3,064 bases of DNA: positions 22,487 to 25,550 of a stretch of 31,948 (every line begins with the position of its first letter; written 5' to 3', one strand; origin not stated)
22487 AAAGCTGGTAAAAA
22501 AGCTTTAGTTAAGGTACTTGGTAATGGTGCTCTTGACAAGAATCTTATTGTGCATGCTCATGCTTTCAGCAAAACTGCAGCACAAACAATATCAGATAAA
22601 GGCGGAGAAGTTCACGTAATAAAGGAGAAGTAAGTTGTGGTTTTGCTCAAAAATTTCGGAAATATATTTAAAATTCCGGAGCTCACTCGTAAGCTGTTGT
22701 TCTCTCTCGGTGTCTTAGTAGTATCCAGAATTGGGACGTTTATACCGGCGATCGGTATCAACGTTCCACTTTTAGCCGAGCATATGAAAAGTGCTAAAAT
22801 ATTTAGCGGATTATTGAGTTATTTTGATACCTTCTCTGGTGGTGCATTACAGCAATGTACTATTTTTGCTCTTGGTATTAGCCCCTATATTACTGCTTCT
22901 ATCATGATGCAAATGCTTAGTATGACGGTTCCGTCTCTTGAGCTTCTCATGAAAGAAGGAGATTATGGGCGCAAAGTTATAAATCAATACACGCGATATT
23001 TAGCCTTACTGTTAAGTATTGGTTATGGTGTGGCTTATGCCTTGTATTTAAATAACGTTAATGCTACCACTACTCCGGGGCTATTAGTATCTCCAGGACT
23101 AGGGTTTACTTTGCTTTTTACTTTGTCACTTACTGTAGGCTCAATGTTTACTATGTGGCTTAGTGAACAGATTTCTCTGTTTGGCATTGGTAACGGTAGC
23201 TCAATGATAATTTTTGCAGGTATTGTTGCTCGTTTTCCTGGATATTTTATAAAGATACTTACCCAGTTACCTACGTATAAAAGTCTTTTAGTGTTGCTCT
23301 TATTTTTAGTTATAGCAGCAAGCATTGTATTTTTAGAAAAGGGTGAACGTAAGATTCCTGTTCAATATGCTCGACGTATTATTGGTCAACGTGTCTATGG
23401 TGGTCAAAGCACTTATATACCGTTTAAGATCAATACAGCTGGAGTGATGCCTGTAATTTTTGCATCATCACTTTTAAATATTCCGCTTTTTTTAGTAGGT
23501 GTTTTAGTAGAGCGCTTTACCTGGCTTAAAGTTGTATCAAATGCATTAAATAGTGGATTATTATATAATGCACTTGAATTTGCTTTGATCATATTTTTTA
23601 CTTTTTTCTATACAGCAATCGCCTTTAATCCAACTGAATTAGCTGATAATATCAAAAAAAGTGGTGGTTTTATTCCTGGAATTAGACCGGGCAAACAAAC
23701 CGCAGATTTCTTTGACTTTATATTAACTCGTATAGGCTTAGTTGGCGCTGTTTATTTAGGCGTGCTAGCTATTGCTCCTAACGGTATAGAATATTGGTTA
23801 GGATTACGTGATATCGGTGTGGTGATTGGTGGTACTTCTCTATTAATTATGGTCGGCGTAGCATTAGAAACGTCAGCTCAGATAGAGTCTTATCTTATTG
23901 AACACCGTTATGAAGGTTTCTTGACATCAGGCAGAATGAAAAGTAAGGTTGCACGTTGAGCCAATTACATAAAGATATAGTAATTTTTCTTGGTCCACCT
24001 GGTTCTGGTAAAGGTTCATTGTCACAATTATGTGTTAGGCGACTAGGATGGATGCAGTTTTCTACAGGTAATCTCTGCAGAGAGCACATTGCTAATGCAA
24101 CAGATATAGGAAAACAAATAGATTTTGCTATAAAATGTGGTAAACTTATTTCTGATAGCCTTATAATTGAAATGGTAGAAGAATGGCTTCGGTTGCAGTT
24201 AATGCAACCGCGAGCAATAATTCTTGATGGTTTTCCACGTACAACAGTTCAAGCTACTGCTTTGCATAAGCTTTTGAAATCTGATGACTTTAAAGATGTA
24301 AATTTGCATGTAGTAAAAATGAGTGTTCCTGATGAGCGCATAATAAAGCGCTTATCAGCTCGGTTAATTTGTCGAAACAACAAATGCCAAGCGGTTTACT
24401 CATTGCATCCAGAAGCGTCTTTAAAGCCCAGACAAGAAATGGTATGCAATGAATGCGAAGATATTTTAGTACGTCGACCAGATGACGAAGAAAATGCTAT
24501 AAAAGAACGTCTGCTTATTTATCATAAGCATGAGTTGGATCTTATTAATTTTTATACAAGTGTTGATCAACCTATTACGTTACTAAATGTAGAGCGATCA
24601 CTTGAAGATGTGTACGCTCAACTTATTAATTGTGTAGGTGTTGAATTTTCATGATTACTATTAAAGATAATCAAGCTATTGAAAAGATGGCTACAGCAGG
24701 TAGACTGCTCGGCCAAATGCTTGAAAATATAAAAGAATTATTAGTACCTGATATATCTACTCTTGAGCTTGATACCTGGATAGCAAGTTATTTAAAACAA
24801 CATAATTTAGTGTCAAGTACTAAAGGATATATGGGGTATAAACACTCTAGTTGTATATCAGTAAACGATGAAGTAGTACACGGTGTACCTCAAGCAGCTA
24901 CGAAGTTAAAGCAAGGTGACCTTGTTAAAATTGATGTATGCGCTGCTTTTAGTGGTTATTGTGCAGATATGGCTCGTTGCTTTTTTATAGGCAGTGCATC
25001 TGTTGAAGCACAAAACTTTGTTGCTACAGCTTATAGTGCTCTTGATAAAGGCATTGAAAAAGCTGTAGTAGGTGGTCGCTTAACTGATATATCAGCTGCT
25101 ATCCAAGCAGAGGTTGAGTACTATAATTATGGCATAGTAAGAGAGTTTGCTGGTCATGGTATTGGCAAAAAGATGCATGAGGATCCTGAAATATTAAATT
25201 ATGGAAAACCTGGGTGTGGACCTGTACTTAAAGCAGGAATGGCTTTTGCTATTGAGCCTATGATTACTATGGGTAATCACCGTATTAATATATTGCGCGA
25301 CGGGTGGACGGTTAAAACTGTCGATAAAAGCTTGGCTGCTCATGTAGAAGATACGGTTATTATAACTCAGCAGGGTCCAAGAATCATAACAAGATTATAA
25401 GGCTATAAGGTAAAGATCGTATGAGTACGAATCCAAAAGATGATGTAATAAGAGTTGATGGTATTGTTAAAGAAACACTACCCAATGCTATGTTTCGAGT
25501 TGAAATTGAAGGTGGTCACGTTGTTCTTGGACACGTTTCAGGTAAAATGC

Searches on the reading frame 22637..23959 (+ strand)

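Call 71: search_protein_families(library=pfam, proteins=[window:22637-23959:+], max_evalue=0.00001)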
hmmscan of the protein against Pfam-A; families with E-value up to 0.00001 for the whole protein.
window:22637-23959:+ (440 aa): 1 family
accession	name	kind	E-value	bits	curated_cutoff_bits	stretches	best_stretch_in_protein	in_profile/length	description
PF00344.25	SecY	-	5.8e-103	344.9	32.2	1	75-412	1-305/306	SecY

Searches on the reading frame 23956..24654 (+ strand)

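Call 71: search_protein_families(library=pfam, proteins=[window:23956-24654:+], max_evalue=0.00001)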
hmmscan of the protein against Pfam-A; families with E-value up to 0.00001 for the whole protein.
window:23956-24654:+ (232 aa): 2 families
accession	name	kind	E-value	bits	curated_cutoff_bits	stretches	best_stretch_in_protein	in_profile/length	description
PF00406.28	ADK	-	5.8e-35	121.1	26.8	1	12-202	2-148/151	Adenylate kinase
PF13207.12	AAA_17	-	7.6e-13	49.4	27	1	12-135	1-121/136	AAA domain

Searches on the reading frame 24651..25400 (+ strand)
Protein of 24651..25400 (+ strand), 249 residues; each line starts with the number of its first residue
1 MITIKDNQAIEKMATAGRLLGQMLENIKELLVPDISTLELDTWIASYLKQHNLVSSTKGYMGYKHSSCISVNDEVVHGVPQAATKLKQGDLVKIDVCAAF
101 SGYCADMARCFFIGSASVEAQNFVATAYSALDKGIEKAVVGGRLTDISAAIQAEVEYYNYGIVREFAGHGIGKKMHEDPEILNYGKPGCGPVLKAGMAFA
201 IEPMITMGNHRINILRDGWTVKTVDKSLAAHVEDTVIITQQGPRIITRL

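Call 71: search_protein_families(library=pfam, proteins=[window:24651-25400:+], max_evalue=0.00001)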
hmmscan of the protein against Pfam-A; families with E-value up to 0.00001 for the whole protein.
window:24651-25400:+ (249 aa): 1 family
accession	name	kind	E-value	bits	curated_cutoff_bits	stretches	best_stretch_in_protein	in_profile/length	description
PF00557.29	Peptidase_M24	-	2e-43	149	23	1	11-240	1-208/208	Metallopeptidase family M24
